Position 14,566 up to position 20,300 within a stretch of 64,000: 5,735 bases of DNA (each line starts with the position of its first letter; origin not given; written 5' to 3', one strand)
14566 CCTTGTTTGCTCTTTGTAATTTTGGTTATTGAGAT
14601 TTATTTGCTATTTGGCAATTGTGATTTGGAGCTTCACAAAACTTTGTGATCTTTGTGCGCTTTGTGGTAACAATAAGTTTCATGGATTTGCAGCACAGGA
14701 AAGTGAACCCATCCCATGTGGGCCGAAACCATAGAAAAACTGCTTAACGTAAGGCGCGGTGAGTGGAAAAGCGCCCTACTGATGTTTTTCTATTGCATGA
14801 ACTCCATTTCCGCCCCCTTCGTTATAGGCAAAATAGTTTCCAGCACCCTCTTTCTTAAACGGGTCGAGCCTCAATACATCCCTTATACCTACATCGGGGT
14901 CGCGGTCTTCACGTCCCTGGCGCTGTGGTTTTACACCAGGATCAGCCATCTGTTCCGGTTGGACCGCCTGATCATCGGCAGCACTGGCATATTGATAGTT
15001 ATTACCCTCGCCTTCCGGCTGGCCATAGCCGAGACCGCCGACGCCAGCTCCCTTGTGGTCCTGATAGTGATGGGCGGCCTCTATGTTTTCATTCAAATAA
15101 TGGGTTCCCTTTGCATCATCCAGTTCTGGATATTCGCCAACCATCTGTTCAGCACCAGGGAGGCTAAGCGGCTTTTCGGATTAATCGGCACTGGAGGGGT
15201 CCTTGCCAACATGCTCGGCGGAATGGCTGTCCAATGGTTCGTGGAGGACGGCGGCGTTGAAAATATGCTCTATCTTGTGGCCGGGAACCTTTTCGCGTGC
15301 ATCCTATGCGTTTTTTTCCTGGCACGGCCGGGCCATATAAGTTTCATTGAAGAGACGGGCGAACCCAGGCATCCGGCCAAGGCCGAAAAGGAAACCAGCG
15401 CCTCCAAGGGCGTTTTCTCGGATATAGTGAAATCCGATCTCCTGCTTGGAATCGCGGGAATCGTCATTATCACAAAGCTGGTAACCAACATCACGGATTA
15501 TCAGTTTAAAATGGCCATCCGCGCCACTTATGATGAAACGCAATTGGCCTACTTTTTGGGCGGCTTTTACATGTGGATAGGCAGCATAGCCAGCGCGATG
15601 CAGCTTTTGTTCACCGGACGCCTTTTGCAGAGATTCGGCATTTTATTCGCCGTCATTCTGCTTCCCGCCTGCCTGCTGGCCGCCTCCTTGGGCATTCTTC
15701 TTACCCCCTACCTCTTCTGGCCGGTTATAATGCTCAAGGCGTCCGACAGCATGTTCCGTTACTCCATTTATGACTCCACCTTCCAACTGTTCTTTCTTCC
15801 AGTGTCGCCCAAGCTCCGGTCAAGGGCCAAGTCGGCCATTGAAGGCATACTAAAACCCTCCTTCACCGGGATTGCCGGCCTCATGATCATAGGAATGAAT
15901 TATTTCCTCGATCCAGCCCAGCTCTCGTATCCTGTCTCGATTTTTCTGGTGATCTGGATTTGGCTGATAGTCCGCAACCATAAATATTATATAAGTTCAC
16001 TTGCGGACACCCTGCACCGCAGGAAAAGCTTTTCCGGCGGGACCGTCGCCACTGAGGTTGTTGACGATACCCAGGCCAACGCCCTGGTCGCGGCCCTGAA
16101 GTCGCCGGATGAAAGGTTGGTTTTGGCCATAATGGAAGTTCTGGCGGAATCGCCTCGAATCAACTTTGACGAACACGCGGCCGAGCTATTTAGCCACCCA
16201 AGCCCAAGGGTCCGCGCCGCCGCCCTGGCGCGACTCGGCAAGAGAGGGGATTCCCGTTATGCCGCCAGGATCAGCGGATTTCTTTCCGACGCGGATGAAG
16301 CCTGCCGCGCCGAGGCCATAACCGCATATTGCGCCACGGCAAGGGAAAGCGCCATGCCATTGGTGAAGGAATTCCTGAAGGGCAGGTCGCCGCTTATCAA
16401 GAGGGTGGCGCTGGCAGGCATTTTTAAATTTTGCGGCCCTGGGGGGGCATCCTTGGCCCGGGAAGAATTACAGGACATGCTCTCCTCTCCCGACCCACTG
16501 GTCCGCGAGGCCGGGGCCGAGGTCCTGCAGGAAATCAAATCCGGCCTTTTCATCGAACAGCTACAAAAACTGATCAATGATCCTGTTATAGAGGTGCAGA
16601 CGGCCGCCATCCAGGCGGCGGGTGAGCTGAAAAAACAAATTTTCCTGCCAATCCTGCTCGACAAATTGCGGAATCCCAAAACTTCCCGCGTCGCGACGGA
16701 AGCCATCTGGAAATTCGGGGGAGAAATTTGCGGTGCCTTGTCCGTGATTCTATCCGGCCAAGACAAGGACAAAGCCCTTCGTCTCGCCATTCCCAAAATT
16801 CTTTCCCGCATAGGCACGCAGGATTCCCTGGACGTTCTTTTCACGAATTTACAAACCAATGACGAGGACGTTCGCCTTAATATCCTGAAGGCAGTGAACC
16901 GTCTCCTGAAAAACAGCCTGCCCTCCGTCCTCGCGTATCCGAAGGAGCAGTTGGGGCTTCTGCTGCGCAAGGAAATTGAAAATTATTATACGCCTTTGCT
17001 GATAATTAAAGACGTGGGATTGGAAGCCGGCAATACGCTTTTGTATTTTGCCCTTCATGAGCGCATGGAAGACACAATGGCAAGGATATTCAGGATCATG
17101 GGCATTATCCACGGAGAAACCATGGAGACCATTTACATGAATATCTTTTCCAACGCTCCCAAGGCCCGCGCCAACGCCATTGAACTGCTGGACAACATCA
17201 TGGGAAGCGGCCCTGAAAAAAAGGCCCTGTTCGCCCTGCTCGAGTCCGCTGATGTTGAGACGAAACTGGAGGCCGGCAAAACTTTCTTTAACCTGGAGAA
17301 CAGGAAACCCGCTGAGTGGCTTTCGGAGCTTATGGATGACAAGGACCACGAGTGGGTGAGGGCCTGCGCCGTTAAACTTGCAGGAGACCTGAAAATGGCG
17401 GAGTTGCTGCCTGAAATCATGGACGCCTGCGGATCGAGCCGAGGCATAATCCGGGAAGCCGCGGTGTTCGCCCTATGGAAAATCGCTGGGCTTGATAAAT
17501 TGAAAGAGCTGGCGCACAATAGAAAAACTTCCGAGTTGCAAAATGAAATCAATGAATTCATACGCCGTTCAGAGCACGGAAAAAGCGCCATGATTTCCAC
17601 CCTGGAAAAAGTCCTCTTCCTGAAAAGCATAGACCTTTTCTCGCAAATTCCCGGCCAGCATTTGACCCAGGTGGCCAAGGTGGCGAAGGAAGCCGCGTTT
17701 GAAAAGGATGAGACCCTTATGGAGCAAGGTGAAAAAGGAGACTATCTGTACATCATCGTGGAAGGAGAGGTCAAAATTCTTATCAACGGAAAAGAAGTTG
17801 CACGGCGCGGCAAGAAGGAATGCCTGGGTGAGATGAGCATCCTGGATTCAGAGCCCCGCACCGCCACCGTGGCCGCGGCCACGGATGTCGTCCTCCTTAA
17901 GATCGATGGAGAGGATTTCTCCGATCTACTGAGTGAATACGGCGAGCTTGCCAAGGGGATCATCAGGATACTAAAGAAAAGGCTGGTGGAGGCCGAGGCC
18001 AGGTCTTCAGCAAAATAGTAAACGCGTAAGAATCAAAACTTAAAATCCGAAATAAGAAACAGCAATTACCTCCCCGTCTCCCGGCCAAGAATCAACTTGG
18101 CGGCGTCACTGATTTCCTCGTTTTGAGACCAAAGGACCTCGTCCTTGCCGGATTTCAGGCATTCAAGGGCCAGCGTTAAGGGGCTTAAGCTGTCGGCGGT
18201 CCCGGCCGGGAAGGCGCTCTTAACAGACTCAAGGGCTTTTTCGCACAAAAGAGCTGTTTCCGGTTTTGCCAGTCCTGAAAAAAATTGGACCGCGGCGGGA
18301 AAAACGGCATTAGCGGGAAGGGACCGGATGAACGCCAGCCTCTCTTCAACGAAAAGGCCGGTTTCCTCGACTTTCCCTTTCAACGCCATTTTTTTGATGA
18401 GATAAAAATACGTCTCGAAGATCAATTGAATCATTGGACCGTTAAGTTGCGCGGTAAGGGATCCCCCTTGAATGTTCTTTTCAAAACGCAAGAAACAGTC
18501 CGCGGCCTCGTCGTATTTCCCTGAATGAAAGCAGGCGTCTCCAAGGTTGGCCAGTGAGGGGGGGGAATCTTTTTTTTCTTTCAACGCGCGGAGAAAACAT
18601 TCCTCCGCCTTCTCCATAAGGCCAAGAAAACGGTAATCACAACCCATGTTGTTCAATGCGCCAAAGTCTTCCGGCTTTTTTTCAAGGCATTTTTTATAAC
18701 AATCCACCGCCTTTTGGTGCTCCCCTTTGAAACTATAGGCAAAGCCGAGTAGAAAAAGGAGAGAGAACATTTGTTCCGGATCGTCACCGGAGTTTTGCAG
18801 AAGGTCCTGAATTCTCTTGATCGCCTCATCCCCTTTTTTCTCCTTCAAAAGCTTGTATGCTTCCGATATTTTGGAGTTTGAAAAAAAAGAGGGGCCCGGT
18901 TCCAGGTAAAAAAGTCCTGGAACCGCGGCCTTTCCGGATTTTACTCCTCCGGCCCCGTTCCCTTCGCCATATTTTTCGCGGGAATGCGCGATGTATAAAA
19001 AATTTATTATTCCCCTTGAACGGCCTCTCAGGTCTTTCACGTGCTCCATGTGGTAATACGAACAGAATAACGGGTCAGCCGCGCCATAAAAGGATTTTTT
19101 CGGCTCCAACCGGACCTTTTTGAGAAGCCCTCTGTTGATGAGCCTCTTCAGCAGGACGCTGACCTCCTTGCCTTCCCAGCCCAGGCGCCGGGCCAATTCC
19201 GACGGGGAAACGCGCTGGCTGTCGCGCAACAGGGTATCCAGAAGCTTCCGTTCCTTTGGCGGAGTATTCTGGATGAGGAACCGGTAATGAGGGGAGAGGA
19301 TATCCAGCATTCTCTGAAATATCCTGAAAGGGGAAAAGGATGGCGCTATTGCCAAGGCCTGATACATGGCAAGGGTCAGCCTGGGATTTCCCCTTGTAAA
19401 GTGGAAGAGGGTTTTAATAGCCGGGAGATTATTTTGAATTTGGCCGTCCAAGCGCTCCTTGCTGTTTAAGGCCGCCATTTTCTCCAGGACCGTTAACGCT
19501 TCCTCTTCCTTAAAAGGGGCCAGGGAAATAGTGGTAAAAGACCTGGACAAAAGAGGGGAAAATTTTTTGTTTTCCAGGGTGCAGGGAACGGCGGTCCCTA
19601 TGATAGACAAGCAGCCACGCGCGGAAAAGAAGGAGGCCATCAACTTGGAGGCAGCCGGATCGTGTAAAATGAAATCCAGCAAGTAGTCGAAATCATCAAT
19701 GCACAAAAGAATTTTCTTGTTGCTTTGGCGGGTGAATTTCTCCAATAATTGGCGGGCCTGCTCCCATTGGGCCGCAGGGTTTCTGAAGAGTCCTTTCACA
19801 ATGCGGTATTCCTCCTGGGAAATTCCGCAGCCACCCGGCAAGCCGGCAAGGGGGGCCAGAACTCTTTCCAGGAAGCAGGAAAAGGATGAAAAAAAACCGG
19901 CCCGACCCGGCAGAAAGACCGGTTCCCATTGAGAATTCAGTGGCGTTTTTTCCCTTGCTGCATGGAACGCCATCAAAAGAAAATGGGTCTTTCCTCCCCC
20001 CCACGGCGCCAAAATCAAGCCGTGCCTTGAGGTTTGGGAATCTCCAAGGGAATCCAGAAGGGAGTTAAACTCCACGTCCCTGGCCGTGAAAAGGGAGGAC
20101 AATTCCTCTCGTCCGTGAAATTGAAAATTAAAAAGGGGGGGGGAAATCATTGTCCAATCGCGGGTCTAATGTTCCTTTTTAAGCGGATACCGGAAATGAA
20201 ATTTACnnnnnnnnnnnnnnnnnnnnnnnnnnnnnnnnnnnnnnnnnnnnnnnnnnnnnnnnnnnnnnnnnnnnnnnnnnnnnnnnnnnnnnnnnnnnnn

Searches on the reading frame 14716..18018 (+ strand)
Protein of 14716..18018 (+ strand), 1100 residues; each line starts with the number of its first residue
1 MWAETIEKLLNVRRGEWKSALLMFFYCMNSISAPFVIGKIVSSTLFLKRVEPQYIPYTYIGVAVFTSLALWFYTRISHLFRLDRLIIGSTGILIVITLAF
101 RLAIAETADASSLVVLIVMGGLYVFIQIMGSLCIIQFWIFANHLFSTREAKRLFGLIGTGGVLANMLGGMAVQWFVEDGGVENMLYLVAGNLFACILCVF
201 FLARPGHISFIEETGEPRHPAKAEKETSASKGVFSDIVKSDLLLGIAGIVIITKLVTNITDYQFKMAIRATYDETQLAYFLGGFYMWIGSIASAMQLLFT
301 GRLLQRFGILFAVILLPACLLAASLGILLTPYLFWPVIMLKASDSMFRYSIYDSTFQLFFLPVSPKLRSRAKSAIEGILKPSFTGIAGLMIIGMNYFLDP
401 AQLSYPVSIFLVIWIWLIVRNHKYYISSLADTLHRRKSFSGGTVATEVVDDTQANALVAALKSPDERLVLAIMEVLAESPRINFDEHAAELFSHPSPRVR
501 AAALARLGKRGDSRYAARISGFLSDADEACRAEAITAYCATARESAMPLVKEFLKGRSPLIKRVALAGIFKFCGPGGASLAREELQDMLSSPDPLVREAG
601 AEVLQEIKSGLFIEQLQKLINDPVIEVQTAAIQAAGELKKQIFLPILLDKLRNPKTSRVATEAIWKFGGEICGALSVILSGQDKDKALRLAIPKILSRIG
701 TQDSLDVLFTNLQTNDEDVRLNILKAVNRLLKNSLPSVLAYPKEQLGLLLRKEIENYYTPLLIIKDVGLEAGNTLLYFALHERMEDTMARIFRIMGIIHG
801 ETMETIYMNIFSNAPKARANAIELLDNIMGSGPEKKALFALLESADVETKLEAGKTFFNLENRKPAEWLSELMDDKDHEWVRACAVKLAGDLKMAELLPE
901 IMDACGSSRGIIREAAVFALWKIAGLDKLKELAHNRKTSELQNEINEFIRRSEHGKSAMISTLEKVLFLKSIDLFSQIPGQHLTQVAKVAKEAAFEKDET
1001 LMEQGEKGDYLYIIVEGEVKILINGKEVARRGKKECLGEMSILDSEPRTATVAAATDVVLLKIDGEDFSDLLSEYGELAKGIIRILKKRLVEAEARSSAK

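Call 3: search_protein_families(library=pfam, proteins=[window:14716-18018:+], max_evalue=1)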
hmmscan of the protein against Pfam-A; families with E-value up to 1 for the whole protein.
window:14716-18018:+ (1100 aa): 10 families
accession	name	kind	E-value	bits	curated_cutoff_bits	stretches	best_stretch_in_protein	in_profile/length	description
PF13646.12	HEAT_2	-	3.1e-30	104.7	27.7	4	584-665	3-85/88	HEAT repeats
PF00027.35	cNMP_binding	-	2.2e-21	76.1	27.5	1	994-1075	3-89/89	Cyclic nucleotide-binding domain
PF03219.20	TLC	-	4.3e-18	65.8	21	2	123-326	152-367/491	TLC ATP/ADP transporter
PF02985.28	HEAT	-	3.6e-14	51.9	23.5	2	585-607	5-27/31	HEAT repeat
PF07690.21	MFS_1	-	2.1e-10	40.5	33.4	1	59-338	38-301/347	Major Facilitator Superfamily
PF01602.26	Adaptin_N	-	0.0018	17.4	37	1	554-644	88-186/524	Adaptin N terminal region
PF22293.1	ANXE1_4th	-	0.027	15.2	27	0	505-532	8-35/64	Annexin E1, fourth repeat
PF13513.12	HEAT_EZ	-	0.041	14.9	27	0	613-634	30-51/55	HEAT-like repeat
PF12717.13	Cnd1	-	0.066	13.7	26.4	0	584-641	25-88/162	non-SMC mitotic condensation complex subunit 1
PF21547.3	TTI1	-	0.18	12.2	27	0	588-622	7-41/90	TELO2-interacting protein 1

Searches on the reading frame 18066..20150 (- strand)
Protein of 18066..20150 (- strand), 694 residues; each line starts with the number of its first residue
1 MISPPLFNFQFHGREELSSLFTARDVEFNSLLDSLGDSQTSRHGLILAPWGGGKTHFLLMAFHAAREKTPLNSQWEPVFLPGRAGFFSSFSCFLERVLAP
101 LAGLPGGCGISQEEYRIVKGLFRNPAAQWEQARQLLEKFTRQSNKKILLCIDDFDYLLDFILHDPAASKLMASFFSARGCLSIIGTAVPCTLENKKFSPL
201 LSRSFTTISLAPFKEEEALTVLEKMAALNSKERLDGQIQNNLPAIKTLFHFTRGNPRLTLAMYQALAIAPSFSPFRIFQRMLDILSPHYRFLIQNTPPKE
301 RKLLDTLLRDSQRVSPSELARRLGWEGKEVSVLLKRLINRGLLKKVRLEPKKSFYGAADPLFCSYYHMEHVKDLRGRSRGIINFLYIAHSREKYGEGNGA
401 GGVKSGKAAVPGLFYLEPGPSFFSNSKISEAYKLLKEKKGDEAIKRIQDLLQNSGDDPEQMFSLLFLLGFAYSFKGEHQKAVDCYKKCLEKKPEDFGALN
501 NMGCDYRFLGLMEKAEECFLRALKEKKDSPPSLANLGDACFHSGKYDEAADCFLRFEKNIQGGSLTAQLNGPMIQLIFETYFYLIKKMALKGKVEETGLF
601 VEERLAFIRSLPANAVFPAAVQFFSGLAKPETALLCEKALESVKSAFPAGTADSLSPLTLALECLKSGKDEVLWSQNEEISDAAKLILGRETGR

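Call 3: search_protein_families(library=pfam, proteins=[window:18066-20150:-], max_evalue=1)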
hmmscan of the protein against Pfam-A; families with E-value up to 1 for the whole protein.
window:18066-20150:- (694 aa): 33 families (the best 25 are shown)
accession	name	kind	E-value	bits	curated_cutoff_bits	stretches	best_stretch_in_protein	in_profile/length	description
PF00515.34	TPR_1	-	4.8e-19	67.7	27.8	3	465-495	4-34/34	Tetratricopeptide repeat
PF07719.23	TPR_2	-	8.2e-14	51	27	3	464-495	3-34/34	Tetratricopeptide repeat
PF13181.12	TPR_8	-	1.1e-13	50.5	25.7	2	464-493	3-32/34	Tetratricopeptide repeat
PF13424.12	TPR_12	-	2.6e-11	44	30.1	2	498-553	5-68/77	Tetratricopeptide repeat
PF13176.12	TPR_7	-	1.5e-09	37.6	27.9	2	465-494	2-33/36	Tetratricopeptide repeat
PF13431.12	TPR_17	-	1.6e-09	37.7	24.4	2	518-549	1-32/34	Tetratricopeptide repeat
PF13428.12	TPR_14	-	1.1e-08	35.4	23.5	1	464-501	3-40/44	Tetratricopeptide repeat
PF12802.13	MarR_2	-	4.4e-06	27.2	27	1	303-347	10-54/61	MarR family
PF13414.12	TPR_11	-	4.8e-06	26.6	26.8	1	475-503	7-35/42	TPR repeat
PF13432.12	TPR_16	-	1e-05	26.3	32.7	1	502-556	3-57/65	Tetratricopeptide repeat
PF14559.12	TPR_19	-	8e-05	23.3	25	1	517-551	12-46/68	Tetratricopeptide repeat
PF13412.12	HTH_24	-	0.00018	21.4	21.9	1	299-344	4-48/48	Winged helix-turn-helix DNA-binding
PF13174.12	TPR_6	-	0.00027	21.8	26.3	1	465-493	3-31/33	Tetratricopeptide repeat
PF13374.12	TPR_10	-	0.00037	20.8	27.5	0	498-524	4-30/42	Tetratricopeptide repeat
PF09339.16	HTH_IclR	-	0.0019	18.4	22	1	303-345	8-50/52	IclR helix-turn-helix domain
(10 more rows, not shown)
